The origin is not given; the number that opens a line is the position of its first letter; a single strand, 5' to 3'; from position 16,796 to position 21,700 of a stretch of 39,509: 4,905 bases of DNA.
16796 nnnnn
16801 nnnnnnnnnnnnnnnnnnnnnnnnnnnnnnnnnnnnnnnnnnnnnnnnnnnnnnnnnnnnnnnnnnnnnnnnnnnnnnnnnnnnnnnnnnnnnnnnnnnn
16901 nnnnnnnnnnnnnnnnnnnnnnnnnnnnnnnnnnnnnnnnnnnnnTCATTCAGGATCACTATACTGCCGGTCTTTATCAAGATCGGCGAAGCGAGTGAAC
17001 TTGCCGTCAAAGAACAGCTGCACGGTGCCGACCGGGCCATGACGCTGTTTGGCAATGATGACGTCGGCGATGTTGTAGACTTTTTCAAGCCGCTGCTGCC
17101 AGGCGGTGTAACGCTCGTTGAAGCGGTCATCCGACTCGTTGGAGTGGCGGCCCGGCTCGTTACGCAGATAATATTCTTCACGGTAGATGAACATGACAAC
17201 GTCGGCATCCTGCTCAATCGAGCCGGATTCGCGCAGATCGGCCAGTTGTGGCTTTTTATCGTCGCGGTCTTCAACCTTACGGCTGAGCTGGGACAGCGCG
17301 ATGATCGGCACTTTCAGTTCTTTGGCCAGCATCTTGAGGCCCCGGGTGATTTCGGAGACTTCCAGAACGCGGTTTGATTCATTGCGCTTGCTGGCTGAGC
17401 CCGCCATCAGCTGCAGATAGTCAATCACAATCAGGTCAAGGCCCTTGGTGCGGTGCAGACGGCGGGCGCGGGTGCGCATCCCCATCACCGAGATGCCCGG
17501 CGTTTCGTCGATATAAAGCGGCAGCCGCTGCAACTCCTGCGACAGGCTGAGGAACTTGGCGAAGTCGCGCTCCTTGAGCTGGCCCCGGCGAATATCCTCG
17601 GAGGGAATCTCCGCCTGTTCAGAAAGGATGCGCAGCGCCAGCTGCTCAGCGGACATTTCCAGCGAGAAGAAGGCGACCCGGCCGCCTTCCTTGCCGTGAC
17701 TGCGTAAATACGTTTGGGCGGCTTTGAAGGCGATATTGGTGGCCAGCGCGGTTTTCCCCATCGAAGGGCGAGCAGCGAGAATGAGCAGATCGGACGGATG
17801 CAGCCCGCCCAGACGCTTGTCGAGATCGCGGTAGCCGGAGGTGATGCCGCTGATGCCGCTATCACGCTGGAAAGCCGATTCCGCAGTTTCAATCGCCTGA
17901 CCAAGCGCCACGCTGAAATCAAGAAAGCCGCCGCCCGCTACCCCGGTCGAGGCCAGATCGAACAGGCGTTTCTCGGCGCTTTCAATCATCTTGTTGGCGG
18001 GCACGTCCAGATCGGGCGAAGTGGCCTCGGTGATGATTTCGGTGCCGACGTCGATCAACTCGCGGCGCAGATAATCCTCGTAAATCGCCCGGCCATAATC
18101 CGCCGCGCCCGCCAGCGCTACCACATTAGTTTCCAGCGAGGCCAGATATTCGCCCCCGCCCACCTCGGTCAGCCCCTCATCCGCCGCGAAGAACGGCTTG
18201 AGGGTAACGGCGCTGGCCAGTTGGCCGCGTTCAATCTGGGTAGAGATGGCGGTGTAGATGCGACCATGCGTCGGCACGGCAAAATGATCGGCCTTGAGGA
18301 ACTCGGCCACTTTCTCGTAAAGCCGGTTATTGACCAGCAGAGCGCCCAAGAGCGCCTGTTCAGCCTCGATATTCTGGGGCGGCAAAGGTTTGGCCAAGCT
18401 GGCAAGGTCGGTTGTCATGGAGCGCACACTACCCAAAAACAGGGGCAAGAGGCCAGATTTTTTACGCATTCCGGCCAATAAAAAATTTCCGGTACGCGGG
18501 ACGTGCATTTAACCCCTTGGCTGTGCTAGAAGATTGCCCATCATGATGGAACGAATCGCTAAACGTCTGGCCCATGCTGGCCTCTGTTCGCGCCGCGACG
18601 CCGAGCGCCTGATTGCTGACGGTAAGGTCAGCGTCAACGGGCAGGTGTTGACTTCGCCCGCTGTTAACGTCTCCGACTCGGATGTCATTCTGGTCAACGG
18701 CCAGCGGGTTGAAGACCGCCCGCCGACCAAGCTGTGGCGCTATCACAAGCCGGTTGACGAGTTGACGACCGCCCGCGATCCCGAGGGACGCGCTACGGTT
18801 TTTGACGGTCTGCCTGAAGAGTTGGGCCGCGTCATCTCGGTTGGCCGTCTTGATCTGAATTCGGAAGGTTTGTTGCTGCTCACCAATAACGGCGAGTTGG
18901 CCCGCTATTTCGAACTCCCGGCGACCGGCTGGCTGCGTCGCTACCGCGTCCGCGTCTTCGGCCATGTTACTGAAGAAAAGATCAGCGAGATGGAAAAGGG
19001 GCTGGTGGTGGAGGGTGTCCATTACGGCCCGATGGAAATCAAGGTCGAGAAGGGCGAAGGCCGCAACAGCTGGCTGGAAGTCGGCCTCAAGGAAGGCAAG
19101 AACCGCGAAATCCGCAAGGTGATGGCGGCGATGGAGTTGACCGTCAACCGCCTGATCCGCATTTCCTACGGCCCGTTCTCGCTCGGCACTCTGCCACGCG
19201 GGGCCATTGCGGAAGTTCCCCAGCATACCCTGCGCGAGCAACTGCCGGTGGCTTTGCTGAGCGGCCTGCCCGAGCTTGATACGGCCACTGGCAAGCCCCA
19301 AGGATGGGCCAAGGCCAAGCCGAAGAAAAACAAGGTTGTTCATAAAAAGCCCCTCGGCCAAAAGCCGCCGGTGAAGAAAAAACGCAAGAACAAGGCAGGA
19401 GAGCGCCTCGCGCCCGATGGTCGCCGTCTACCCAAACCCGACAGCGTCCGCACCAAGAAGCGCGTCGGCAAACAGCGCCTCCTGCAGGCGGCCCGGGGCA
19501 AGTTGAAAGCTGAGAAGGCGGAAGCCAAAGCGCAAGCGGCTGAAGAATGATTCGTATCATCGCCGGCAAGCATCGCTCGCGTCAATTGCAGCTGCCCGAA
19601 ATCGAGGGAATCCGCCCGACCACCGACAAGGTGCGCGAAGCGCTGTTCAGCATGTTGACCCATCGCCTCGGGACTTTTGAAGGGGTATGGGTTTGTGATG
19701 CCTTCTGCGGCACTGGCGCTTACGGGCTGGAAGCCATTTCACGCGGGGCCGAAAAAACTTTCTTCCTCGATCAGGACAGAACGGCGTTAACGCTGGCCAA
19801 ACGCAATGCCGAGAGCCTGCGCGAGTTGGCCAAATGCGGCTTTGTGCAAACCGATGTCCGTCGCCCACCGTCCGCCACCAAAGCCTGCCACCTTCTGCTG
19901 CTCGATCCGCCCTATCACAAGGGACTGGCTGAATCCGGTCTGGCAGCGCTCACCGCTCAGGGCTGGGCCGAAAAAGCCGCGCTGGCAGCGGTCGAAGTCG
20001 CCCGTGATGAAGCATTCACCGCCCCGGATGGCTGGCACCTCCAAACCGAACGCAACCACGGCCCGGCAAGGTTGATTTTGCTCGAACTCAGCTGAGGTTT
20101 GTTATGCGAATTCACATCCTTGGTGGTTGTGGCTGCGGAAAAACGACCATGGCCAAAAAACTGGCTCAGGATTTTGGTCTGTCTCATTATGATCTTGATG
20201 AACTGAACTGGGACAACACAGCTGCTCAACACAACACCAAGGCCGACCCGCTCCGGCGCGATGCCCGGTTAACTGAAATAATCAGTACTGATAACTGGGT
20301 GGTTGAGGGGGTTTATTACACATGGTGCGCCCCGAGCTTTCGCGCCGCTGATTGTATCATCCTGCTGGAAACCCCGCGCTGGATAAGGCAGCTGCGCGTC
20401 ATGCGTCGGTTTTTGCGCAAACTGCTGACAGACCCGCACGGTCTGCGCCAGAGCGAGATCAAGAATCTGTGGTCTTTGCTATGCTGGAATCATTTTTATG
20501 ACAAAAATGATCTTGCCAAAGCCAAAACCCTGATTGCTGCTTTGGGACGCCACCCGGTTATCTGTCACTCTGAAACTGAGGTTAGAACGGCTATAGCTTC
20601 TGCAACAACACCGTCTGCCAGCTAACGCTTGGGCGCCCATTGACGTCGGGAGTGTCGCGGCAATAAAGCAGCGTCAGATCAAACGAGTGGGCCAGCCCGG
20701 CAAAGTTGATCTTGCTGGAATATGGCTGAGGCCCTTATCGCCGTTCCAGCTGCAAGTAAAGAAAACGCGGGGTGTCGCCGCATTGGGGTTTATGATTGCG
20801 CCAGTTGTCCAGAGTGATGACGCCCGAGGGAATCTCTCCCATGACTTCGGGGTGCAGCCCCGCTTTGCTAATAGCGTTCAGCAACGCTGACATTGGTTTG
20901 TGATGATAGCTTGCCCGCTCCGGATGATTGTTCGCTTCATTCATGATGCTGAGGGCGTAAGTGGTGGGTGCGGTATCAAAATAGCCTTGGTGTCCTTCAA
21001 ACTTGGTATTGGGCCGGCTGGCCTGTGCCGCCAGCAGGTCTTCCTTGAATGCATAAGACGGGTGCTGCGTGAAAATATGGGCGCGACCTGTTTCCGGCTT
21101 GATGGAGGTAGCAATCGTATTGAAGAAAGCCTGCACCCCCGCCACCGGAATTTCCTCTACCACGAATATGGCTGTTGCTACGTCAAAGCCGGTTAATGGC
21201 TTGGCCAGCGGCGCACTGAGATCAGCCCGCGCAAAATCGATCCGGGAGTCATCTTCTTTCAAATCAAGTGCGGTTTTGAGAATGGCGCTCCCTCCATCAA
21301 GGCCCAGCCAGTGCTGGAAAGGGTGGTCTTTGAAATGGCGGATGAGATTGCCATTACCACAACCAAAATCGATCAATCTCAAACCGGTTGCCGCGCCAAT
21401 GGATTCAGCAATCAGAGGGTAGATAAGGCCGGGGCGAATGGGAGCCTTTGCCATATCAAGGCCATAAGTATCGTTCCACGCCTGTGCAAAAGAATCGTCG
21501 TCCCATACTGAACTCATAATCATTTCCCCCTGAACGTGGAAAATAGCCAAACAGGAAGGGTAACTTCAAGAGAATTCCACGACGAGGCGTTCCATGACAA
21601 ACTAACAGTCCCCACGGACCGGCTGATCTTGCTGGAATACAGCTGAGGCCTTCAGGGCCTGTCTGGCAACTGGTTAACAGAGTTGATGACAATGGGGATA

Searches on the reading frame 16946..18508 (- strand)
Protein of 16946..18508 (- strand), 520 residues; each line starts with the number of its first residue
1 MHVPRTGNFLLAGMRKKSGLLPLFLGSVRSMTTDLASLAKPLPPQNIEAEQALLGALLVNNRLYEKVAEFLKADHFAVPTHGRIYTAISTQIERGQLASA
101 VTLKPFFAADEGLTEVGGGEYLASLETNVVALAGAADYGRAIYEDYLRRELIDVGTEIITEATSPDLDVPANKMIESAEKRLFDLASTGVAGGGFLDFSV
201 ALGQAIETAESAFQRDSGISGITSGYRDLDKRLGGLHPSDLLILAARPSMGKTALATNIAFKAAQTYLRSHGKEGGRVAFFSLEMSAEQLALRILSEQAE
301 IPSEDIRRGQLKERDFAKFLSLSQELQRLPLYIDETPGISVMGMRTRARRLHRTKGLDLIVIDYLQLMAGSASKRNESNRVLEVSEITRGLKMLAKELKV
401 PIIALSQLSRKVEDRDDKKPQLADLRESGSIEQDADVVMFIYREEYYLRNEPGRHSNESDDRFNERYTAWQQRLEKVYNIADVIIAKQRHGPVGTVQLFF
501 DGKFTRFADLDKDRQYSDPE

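Call 17: search_protein_families(library=pfam, proteins=[window:16946-18508:-], max_evalue=0.00001)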
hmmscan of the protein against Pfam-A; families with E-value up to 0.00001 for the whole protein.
window:16946-18508:- (520 aa): 3 families
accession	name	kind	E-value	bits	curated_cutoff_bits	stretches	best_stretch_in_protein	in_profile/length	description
PF03796.21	DnaB_C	-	2.1e-104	348.9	27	1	221-509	1-255/255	DnaB-like helicase C terminal domain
PF00772.26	DnaB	-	2.5e-25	89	23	1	43-144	2-103/103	DnaB-like helicase N terminal domain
PF13481.12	AAA_25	-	4.9e-16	59.4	27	1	226-407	19-189/195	AAA domain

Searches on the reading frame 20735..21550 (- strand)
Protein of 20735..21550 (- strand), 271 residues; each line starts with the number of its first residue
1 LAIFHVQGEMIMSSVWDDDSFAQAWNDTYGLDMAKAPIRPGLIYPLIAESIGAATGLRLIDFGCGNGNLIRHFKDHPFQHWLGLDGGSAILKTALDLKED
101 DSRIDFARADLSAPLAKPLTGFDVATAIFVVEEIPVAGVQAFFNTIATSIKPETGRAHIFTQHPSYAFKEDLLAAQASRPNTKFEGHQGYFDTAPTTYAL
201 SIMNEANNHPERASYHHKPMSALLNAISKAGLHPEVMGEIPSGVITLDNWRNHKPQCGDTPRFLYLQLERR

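Call 17: search_protein_families(library=pfam, proteins=[window:20735-21550:-], max_evalue=0.00001)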
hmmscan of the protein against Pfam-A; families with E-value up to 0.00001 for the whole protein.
window:20735-21550:- (271 aa): 3 families
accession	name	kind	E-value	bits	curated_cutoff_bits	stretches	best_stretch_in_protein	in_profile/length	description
PF13489.12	Methyltransf_23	-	4.5e-09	36.7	27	1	54-187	21-141/164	Methyltransferase domain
PF08242.18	Methyltransf_12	-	6.4e-09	36.9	30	1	60-153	1-95/98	Methyltransferase domain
PF13649.12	Methyltransf_25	-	1.3e-08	35.8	27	1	60-152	2-95/97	Methyltransferase domain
